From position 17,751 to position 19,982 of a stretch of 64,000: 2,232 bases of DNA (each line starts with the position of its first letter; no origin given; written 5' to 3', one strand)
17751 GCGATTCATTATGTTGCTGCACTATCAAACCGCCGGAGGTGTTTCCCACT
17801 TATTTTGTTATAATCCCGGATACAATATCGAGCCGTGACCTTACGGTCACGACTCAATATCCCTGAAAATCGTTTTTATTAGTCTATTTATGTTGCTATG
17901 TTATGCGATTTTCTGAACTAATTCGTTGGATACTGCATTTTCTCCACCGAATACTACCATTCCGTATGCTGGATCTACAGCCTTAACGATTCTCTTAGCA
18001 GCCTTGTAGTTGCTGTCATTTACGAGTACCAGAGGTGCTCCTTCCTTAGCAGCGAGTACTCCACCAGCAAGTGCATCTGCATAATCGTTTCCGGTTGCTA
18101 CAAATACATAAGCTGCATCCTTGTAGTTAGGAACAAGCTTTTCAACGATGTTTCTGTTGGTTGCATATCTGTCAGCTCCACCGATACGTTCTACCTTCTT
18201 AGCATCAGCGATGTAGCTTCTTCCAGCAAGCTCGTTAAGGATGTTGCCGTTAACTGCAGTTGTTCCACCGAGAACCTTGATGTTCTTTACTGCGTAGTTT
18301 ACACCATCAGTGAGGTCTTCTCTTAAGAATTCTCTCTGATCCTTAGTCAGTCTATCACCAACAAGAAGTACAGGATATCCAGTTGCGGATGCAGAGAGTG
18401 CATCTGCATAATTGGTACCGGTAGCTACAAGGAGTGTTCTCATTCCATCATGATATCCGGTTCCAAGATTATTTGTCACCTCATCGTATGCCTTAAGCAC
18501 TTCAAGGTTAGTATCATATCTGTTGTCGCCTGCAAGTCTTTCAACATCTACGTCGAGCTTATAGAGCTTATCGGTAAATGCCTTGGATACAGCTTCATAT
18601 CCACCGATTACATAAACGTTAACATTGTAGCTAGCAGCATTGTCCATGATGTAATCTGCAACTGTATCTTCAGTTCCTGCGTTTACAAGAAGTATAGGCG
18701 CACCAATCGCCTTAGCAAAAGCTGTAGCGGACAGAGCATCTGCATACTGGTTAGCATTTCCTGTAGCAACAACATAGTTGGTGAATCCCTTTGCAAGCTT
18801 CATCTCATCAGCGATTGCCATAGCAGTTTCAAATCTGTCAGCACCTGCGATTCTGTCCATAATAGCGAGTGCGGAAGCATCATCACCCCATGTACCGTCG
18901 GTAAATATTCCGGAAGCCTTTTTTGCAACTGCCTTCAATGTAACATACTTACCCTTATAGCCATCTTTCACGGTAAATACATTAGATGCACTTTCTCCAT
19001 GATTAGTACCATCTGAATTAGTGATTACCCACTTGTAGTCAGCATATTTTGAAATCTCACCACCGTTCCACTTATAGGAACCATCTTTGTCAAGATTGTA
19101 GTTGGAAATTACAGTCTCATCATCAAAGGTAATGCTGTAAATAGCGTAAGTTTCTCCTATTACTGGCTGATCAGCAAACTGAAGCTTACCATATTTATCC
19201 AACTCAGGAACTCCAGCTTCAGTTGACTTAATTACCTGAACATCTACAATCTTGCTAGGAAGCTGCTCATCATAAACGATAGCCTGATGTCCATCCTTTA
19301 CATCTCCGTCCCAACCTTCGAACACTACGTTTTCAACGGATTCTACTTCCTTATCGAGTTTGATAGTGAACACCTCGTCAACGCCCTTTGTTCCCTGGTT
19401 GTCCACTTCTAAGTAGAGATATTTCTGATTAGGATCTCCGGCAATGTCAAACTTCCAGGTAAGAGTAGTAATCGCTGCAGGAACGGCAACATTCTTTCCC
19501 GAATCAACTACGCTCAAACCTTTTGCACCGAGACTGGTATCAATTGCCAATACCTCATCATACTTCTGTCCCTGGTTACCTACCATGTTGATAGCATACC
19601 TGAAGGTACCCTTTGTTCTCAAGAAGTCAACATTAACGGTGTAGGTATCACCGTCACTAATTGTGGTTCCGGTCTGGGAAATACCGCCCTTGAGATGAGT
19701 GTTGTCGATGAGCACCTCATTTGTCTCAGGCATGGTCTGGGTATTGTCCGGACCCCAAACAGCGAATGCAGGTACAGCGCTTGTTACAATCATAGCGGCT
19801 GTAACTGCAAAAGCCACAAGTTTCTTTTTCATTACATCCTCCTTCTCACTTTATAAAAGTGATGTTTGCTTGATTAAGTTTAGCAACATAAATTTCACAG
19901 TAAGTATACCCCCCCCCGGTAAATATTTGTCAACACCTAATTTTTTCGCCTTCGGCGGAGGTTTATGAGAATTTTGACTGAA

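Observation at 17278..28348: G8-G9 homopolymer inside the -35/-10 spacer of five paralog promoters: candidate slipped-strand phase variation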

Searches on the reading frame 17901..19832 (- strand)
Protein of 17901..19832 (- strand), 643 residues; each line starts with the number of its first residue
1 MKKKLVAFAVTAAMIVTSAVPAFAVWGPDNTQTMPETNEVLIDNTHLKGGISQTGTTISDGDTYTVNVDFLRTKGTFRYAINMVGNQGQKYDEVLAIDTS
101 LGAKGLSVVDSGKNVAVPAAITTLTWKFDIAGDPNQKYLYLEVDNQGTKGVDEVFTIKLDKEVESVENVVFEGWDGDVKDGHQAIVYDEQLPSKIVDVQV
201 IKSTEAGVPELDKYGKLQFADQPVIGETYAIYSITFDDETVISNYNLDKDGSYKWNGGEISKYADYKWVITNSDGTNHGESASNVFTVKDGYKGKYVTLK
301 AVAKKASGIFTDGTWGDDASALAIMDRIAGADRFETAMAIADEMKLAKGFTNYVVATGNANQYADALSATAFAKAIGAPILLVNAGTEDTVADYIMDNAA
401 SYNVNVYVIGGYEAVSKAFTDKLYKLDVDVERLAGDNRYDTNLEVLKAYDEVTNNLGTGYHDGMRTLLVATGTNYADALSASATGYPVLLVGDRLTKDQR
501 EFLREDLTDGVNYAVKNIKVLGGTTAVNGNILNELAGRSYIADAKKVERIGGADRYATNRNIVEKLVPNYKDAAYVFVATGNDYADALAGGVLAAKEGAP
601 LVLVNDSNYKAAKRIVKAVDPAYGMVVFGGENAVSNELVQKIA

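Call 5: search_protein_families(library=pfam, proteins=[window:17901-19832:-])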
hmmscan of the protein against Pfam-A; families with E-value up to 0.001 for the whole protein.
window:17901-19832:- (643 aa): 1 family
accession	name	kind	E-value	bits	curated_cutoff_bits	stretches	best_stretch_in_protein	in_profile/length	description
PF04122.17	CW_binding_2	-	2.9e-51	172.4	24.9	3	327-418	1-71/73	Cell wall binding domain 2 (CWB2)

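Call 13: find_encoding_contigs(protein=window:17901-19832:-, flank=10000, max_places=10)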
Protein window:17901-19832:- (643 aa): 1 contig read that carries it; 1 place shown.
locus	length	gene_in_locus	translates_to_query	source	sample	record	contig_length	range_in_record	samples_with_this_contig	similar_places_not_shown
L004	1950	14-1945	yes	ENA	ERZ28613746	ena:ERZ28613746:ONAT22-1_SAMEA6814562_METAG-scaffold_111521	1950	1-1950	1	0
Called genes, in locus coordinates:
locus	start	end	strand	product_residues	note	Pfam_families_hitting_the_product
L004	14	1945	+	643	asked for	PF04122:CW_binding_2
